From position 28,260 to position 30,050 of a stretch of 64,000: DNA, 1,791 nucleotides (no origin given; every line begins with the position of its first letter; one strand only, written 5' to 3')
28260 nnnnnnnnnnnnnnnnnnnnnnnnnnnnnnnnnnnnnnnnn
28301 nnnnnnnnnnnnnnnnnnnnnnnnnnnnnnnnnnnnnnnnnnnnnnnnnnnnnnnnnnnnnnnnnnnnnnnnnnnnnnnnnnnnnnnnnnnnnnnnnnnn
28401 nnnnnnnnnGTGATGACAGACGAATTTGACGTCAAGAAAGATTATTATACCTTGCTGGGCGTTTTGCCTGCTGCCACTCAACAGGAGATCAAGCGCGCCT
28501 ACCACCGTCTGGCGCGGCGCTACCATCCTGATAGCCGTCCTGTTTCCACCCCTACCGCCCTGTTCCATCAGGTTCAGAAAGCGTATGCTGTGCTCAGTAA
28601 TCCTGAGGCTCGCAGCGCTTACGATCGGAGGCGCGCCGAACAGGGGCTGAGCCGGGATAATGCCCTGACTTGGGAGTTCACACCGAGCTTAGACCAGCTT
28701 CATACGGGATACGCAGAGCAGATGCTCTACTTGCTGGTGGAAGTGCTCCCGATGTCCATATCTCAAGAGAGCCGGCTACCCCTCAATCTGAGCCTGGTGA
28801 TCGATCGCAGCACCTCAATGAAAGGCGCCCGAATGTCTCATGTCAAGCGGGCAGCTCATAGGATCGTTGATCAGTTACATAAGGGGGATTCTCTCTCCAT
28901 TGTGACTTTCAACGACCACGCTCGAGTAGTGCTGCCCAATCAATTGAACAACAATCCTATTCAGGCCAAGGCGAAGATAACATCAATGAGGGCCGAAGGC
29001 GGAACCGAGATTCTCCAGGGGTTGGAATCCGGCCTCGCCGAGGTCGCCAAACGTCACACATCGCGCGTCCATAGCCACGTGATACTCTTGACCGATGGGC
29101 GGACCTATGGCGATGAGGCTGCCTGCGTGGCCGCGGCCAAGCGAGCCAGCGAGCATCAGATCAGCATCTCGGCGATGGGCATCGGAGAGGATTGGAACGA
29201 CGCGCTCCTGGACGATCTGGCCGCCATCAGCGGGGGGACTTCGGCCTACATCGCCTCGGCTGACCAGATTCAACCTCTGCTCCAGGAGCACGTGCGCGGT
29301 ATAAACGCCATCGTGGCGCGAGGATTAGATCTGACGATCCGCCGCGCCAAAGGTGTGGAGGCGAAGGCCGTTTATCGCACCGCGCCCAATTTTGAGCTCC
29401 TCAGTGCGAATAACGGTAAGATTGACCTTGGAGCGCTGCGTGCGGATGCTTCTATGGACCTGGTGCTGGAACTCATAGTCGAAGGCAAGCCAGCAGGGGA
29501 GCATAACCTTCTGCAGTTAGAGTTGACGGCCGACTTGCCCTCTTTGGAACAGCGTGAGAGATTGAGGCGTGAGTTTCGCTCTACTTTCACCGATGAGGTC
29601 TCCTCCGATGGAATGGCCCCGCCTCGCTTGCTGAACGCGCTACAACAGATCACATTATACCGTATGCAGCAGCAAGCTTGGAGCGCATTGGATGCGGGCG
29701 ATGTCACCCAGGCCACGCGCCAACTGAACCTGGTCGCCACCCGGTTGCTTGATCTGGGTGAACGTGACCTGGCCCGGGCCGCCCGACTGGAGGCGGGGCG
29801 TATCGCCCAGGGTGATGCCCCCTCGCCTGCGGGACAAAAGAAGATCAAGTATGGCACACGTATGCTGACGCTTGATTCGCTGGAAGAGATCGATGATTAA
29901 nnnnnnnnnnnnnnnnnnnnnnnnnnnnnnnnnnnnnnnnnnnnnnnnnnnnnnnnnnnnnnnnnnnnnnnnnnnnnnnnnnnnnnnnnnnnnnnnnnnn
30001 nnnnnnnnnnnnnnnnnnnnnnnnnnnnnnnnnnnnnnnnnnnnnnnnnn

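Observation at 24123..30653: Six-gene phospho-signalling operon: pseudo-PBP, kinase-beta-propeller, PP2C, DnaJ-vWA, Zn-ribbon-FHA, small protein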

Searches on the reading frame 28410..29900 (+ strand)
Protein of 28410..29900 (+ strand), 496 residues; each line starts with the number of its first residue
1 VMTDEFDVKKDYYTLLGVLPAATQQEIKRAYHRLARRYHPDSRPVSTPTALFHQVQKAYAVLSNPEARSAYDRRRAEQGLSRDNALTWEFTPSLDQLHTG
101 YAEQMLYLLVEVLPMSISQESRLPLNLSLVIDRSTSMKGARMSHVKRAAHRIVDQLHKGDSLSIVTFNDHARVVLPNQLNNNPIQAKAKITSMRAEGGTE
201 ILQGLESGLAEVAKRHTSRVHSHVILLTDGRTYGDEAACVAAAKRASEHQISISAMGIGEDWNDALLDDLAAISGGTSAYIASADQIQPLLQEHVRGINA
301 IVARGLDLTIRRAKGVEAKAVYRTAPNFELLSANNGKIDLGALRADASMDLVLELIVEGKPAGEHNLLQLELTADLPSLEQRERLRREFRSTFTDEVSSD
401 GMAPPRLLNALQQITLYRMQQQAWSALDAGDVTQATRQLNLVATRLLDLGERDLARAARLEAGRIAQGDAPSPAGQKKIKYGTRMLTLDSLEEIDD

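Call 4: search_protein_families(library=pfam, proteins=[window:28410-29900:+], max_evalue=0.01)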
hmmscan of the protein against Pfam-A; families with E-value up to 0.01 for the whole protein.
window:28410-29900:+ (496 aa): 6 families
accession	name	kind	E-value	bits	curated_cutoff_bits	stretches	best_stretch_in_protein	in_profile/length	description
PF00092.34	VWA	-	3.6e-21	76.6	23.8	1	127-286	2-167/174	von Willebrand factor type A domain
PF00226.36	DnaJ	-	4.2e-20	72.1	27.8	1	11-72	1-63/63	DnaJ domain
PF13768.12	VWA_3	-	4.8e-15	56.4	27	1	126-278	2-153/155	von Willebrand factor type A domain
PF13519.12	VWA_2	-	6.3e-14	52.9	27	1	129-230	3-106/107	von Willebrand factor type A domain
PF10138.15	vWA-TerF-like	-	0.00041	21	29.4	1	128-264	5-147/200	vWA found in TerF C terminus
PF25106.1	VWA_4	-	0.00044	20.3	27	1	127-251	2-124/169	von Willebrand factor A domain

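Call 5: search_protein_families(library=ncbifam, proteins=[window:28410-29900:+], max_evalue=0.01)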
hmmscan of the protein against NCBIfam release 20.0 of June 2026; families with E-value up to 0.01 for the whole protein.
window:28410-29900:+ (496 aa): 17 families
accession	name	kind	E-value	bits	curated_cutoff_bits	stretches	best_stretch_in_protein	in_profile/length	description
TIGR03788.1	marine_srt_targ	equivalog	7e-25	87.5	551.65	1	79-316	220-463/629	marine proteobacterial sortase target protein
TIGR02349.1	DnaJ_bact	equivalog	6.8e-19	68.5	377.2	1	11-75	1-66/354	molecular chaperone DnaJ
NF010892.0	PRK14299.1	equivalog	1.4e-18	67.2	392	1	9-78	3-72/291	chaperone protein DnaJ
NF037946.1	terminal_TopJ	equivalog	4.4e-18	65.2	300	1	9-73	4-68/810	terminal organelle assembly protein TopJ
TIGR03835.1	termin_org_DnaJ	equivalog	5.4e-17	61.5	512.25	1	9-87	1-78/871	terminal organelle assembly protein TopJ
NF010871.0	PRK14278.1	equivalog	1.9e-16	59.9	502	1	10-72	3-65/378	molecular chaperone DnaJ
NF008035.0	PRK10767.1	subfamily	7.4e-16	58.1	338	1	9-73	3-68/374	molecular chaperone DnaJ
NF010885.0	PRK14292.1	equivalog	1.2e-15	57.4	585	1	10-76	2-68/371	chaperone protein DnaJ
NF010872.0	PRK14279.1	equivalog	7.9e-14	51.6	556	1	7-76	6-76/394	molecular chaperone DnaJ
NF010874.0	PRK14281.1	equivalog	1.1e-13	51.1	619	1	8-73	1-67/397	chaperone protein DnaJ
NF007618.0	PRK10266.1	equivalog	1.3e-13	51.1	403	1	10-76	4-70/306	curved DNA-binding protein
NF010894.0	PRK14301.1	equivalog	4.8e-13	48.8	548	1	9-83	3-77/373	chaperone protein DnaJ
TIGR00868.1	hCaCC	subfamily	6.6e-13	47.4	900.85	1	128-292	308-471/863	calcium-activated chloride channel protein 1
NF050028.1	CldAdptActJ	equivalog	1.3e-11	44.8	150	1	11-71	3-69/93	cold adaptation protein ActJcold adaptation protein ActJ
NF010238.0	PRK13685.1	subfamily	8.3e-06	25.1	432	1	119-263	88-249/335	hypothetical protein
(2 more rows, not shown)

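Call 8: find_related_loci(query=window:28410-29900:+, collection=genome_contigs, flank=8000)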
Query window:28410-29900:+ (496 aa) in genome_contigs; peptide patterns used: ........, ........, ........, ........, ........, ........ (x = any residue, [..] = any of these).
207 stretches matched a pattern; 63 encode a relative of the query (tblastn E <= 1e-3); 63 distinct loci.
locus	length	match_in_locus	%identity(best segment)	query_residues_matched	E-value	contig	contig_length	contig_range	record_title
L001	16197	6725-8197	57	7-496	0e+0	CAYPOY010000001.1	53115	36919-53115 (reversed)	MAG TPA_asm: uncultured Anaerolineales bacterium isolate SRP214966_co5_314 genome assembly, contig: NODE_297_length_5311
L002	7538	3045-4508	58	6-490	2e-179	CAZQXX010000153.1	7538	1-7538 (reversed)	MAG TPA_asm: uncultured Anaerolineales bacterium isolate SRP319275_co2_291 genome assembly, contig: NODE_10476_length_75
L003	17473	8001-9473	56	7-496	3e-178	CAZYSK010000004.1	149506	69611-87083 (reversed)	MAG TPA_asm: uncultured Anaerolineales bacterium isolate binchicken_co334_204 genome assembly, contig: NODE_100_length_1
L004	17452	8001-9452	57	6-488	1e-177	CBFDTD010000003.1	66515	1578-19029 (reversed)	MAG TPA_asm: uncultured bacterium isolate SRR6823440_binner13_Refined_23 genome assembly, contig: ERZ650341.101, whole g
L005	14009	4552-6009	57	6-490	2e-177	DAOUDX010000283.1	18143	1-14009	MAG TPA_asm: Anaerolineae bacterium isolate N2_102 k133_423797, whole genome shotgun sequence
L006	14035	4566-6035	57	2-490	4e-176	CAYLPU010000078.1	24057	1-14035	MAG TPA_asm: uncultured Anaerolineales bacterium isolate binchicken_co243_290 genome assembly, contig: NODE_1527_length_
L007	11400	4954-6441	54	2-496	3e-175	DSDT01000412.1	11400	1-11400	MAG TPA_asm: Chloroflexota bacterium isolate SpSt-1225 Ga0129302_1003192, whole genome shotgun sequence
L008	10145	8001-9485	56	2-496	8e-175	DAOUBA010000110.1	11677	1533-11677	MAG TPA_asm: Anaerolineae bacterium isolate H67_700 k125_420904, whole genome shotgun sequence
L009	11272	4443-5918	57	6-496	4e-174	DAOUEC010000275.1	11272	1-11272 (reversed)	MAG TPA_asm: Anaerolineae bacterium isolate N3_163 k131_2257869, whole genome shotgun sequence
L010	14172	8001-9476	57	6-496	1e-172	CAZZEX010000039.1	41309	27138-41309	MAG TPA_asm: uncultured Anaerolineales bacterium isolate SRP214966_co5_324 genome assembly, contig: NODE_526_length_4130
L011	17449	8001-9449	56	7-488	1e-172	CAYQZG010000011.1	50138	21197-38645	MAG TPA_asm: uncultured Anaerolineales bacterium isolate binchicken_co15_218 genome assembly, contig: NODE_207_length_50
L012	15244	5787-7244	56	6-488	4e-171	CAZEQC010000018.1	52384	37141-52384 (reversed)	MAG TPA_asm: uncultured Anaerolineales bacterium isolate binchicken_co15_221 genome assembly, contig: NODE_182_length_52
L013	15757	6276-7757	54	3-490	4e-171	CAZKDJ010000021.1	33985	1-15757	MAG TPA_asm: uncultured Anaerolineales bacterium isolate binchicken_co116_320 genome assembly, contig: NODE_1062_length_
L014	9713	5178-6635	55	6-490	9e-171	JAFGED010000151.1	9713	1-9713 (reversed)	MAG: Anaerolineae bacterium isolate Zod_Metabat.1210 k87_1886444, whole genome shotgun sequence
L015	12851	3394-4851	55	6-488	2e-170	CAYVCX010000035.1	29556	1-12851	MAG TPA_asm: uncultured Anaerolineales bacterium isolate SRP141376_co1_360 genome assembly, contig: NODE_3627_length_295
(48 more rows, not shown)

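Call 22: find_homologous_proteins(query=window:28410-29900:+, max_evalue=0.00001)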
Query window:28410-29900:+ (496 aa): 2072 proteins with E <= 0.00001 among 8000 candidates; the best 120 are listed.
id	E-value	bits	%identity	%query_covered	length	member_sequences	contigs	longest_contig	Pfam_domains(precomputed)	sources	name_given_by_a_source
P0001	0.0e+0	1075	100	100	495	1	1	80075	PF13768.13,PF00226.37,PF00092.35,PF13519.13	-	-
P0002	3.9e-234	796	73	100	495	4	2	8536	PF13768.13,PF00226.37,PF00092.35,PF13519.13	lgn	-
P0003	1.5e-202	692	66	99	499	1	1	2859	PF13768.13,PF00226.37,PF00092.35,PF25106.2,PF13519.13,PF05762.21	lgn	-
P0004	4.2e-176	604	58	99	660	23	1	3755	PF13768.13,PF00226.37,PF00498.32,PF00092.35,PF13519.13,PF16697.11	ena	-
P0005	1.3e-172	593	57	99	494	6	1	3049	PF13768.13,PF00226.37,PF00092.35,PF13519.13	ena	-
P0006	1.6e-172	593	58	99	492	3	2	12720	PF13768.13,PF00226.37,PF00092.35,PF13519.13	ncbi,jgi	-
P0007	5.3e-172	591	55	99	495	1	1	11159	PF13768.13,PF00226.37,PF00092.35,PF13519.13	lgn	-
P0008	1.2e-171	590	56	99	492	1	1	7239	PF13768.13,PF00226.37,PF00092.35,PF13519.13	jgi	jgi:Ca-activated chloride channel family protein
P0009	2.3e-171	589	56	97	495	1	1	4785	PF13768.13,PF00226.37,PF00092.35,PF13519.13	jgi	jgi:Ca-activated chloride channel family protein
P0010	2.5e-171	589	58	97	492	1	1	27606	PF13768.13,PF00226.37,PF00092.35,PF13519.13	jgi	jgi:Ca-activated chloride channel family protein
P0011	3.1e-171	588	57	97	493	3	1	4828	PF13768.13,PF00226.37,PF00092.35,PF13519.13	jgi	jgi:Ca-activated chloride channel family protein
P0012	7.1e-171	587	57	97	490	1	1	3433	PF13768.13,PF00226.37,PF00092.35,PF13519.13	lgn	-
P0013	7.4e-171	587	57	99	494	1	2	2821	PF13768.13,PF00226.37,PF00092.35,PF13519.13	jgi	-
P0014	8.5e-171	587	56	100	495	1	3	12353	PF13768.13,PF00226.37,PF00092.35,PF13519.13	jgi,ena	-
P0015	9.1e-171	587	58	98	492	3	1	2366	PF13768.13,PF00226.37,PF00092.35,PF13519.13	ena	-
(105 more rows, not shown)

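Call 25: find_related_loci(query=A1, collection=genome_contigs, flank=7000)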
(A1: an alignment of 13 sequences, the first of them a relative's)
Query A1 (455 aa) in genome_contigs; peptide patterns used: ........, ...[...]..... (x = any residue, [..] = any of these).
599 stretches matched a pattern (row limit reached: there are more); 598 encode a relative of the query (tblastn E <= 1e-3); the best 80 are kept; 80 distinct loci.
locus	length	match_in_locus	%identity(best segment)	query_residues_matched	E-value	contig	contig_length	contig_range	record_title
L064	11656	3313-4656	72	7-454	0e+0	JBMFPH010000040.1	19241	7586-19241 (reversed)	MAG: Anaerolineae bacterium isolate KM4338-58 NODE_40_length_19241_cov_3.372469, whole genome shotgun sequence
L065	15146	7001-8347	70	4-454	0e+0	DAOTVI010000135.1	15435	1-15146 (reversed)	MAG TPA_asm: Anaerolineae bacterium isolate H106_27 k137_740136, whole genome shotgun sequence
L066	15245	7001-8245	52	28-454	2e-132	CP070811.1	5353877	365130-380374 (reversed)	MAG: Anaerolineales bacterium isolate bin12 chromosome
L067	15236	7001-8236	51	28-450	7e-132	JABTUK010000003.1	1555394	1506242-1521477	MAG: Anaerolineales bacterium isolate H5_CFX5 seq003, whole genome shotgun sequence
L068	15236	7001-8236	51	28-450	4e-131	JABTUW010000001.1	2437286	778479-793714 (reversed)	MAG: Anaerolineales bacterium isolate H5_CFX7 seq001, whole genome shotgun sequence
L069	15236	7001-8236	51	28-450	3e-130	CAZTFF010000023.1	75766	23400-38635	MAG TPA_asm: uncultured Caldilineaceae bacterium isolate binchicken_co17_31 genome assembly, contig: NODE_1062_length_75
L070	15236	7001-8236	50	28-450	3e-128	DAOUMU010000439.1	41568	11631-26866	MAG TPA_asm: Anaerolineae bacterium isolate W92_265 k127_507000, whole genome shotgun sequence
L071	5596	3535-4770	52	28-450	2e-127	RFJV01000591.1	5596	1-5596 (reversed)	MAG: Chloroflexi bacterium isolate J111 k99_738743, whole genome shotgun sequence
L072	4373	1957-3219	52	26-454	9e-129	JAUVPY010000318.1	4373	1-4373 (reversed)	MAG: Anaerolineae bacterium isolate CSMAG_674 CSMAG_674_k127_2965363_length_4373_cov_12.0000, whole genome shotgun seque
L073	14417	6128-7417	49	7-450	7e-125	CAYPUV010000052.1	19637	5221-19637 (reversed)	MAG TPA_asm: uncultured Anaerolineaceae bacterium isolate binchicken_co64_42 genome assembly, contig: NODE_1921_length_1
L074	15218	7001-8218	49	28-446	3e-121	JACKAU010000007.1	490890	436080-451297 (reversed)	MAG: Anaerolineales bacterium isolate HK-STAS-CHLO-3 HK-STAS-CHLO-3_7, whole genome shotgun sequence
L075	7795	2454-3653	45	40-450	1e-111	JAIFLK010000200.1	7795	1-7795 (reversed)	MAG: Chloroflexota bacterium isolate bin_187 scaffold_38913, whole genome shotgun sequence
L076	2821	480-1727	45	28-455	7e-115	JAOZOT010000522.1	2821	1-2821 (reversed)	MAG: Anaerolineae bacterium isolate GMC4.maxbin2.235_sub GMC4_86686_length_2821_cov_20.333695, whole genome shotgun sequ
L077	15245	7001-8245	46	30-455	5e-109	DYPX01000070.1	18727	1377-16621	MAG TPA_asm: Caldilinea aerophila isolate SulCav_GS10_10_2_45_229 SulCav_GS10_10_3978_length_18727_cov_142_297076, whole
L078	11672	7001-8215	44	34-450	1e-104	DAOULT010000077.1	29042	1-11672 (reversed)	MAG TPA_asm: Anaerolineae bacterium isolate W31_52 k127_713576, whole genome shotgun sequence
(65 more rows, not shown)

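Call 33: search_solved_structures(query=window:28410-29900:+, max_evalue=0.01)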
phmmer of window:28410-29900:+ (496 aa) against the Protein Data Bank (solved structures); distinct sequences matched with E-value up to 0.01: 64 (the best 60 are shown).
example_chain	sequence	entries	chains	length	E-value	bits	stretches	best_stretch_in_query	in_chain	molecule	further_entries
9dyv_A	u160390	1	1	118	2.3e-16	63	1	8-73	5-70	Chaperone protein DnaJ 2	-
4j7z_A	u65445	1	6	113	3.2e-16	62.5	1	8-73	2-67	Chaperone protein DnaJ 2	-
6psi_A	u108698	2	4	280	1.4e-15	60.4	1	8-73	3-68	Chaperone protein DnaJ 2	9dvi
4j80_A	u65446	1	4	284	2.2e-15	59.7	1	8-73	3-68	Chaperone protein DnaJ 2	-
2ctp_A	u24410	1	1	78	2.3e-13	53.1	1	10-73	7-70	DnaJ homolog subfamily B member 12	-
8e2o_A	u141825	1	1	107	4.4e-13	52.2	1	11-82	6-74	Isoform 2 of DnaJ homolog subfamily A member 1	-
1hdj_A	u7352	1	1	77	5.7e-13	51.8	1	10-81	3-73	HUMAN HSP40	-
2lo1_A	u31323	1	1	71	6.2e-13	51.7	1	10-74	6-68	DnaJ homolog subfamily A member 1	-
7zhs_A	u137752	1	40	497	1.1e-12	50.9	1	12-82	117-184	Ubiquitin-like protein SMT3,DnaJ homolog subfamily A member 2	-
2m6y_A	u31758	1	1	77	1.2e-12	50.7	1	10-73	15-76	DnaJ homolog subfamily A member 1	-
6z5n_A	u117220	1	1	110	1.6e-12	50.3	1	10-81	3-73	DnaJ homolog subfamily B member 1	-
1bqz_A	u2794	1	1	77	2.8e-12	49.5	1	9-73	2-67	DNAJ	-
5nro_B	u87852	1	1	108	3.9e-12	49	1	9-74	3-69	Chaperone protein DnaJ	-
1bq0_A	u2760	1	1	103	5.4e-12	48.6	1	9-74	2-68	DNAJ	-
1xbl_A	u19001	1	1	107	5.9e-12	48.5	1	9-74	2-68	DNAJ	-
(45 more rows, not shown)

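Call 43: predict_structure(alignment_id=A3)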
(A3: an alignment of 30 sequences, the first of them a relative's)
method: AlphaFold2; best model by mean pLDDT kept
length: 495 residues; sequences in the alignment: 30
mean_pLDDT: 84.7   pTM: 0.79
mean pLDDT of the five models: 84.7, 83.9, 82.5, 81.4, 80.6
residues with pLDDT >= 90: 191; 70-90: 258; 50-70: 29; < 50: 17
segments of 3 or more residues with pLDDT < 50: 1-5, 42-44, 489-495
pLDDT, mean of each block of 10 residues (from residue 1): 47 84 88 74 56 83 85 79 83 89 94 73 92 87 91 88 90 87 91 83 93 89 86 79 89 86 86 85 84 84 90 93 87 83 88 95 93 82 89 76 83 92 93 95 91 93 91 88 69 32
secondary structure, 60 per line:
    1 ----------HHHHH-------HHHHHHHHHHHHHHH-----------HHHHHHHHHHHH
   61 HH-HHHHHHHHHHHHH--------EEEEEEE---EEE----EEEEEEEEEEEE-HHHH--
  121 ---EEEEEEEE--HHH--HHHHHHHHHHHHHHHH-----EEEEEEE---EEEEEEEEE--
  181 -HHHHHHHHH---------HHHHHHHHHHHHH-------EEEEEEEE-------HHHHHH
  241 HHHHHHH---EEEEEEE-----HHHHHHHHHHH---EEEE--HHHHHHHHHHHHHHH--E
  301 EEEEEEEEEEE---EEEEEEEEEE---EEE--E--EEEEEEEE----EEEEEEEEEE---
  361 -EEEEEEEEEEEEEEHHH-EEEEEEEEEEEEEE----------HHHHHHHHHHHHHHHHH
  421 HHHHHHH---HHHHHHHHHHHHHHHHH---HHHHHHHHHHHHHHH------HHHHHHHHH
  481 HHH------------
elements in order: H11-15 H23-37 H49-62 H64-76 E85-91 E95-97 E102-113 H115-118 E124-131 H139-154 E160-166 E170-178 H182-190 H200-212 E220-227 H235-247 E251-257 H263-273 E277-280 H283-297 E300-311 E315-324 E328-330 E336-343 E348-357 E362-375 E380-393 H404-427 H431-447 H451-465 H472-483

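Call 48: fold_search(model_id=the predicted structure, library=pdb)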
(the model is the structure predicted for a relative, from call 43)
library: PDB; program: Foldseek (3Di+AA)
matches with E <= 10: 1551; with E <= 0.001: 465
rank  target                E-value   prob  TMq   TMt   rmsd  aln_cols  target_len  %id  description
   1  4fx5                  8.5e-27  1.00  0.63  0.72   4.8       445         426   19  von Willebrand factor type A from Catenulispora acidiphila (released 2012-07-18)
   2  8s05_A                6.3e-25  1.00  0.56  0.70   5.3       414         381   18  ArnAB complex an archaeal ortholog of the Sec23/24 core motif (released 2025-10-29)
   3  8s05_B                4.1e-24  1.00  0.56  0.69   5.3       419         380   17  ArnAB complex an archaeal ortholog of the Sec23/24 core motif (released 2025-10-29)
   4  5a8j                  4.5e-21  1.00  0.49  0.62   6.6       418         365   15  Crystal structure of the ArnB paralog VWA2 from Sulfolobus acidocaldarius (released 2016-06-22)
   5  6fpy_B                5.0e-17  1.00  0.45  0.37  10.7       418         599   14  Inter-alpha-inhibitor heavy chain 1, wild type (released 2019-02-27)
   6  6fpy_A                8.8e-17  1.00  0.45  0.38  10.3       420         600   15  Inter-alpha-inhibitor heavy chain 1, wild type (released 2019-02-27)
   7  6fpz_A                1.5e-16  1.00  0.44  0.37  10.3       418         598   14  Inter-alpha-inhibitor heavy chain 1, D298A (released 2019-02-27)
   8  6to1                  2.0e-15  1.00  0.30  0.27  15.5       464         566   12  Crystal structure of three N-terminal domains of the type V pili tip protein Mfa5 from Porphyromonas gingivalis (released 2020-12-02)
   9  6m3y                  6.8e-15  1.00  0.33  0.22   9.3       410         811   14  Crystal structure of pilus adhesin, SpaC from Lactobacillus rhamnosus GG - open conformation (released 2020-07-29)
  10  3eh2_B                1.4e-14  1.00  0.46  0.33   8.4       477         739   13  Crystal structure of the human COPII-coat protein Sec24c (released 2008-10-21)
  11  7w6b                  2.2e-14  1.00  0.35  0.25   8.9       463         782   12  Crystal Structure of PitA from pilus islet-2 of Streptococcus oralis (released 2022-06-01)
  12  6m48_B                3.0e-14  1.00  0.33  0.22   9.6       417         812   14  Crystal structure of pilus adhesin, SpaC from Lactobacillus rhamnosus GG - P21212 form (released 2020-07-29)
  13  2nut_B                4.7e-14  1.00  0.42  0.31  10.8       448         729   14  Crystal Structure of the human Sec23a/24a heterodimer, complexed with the SNARE protein Sec22b (released 2007-05-22)
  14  1pd0_A                5.0e-14  1.00  0.46  0.33   9.9       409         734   13  Crystal structure of the COPII coat subunit, Sec24, complexed with a peptide from the SNARE protein Sed5 (yeast syntax (released 2003-08-19)
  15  1pd1_A                5.5e-14  1.00  0.45  0.32  10.3       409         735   14  Crystal structure of the COPII coat subunit, Sec24, complexed with a peptide containing the DxE cargo sorting signal o (released 2003-08-19)
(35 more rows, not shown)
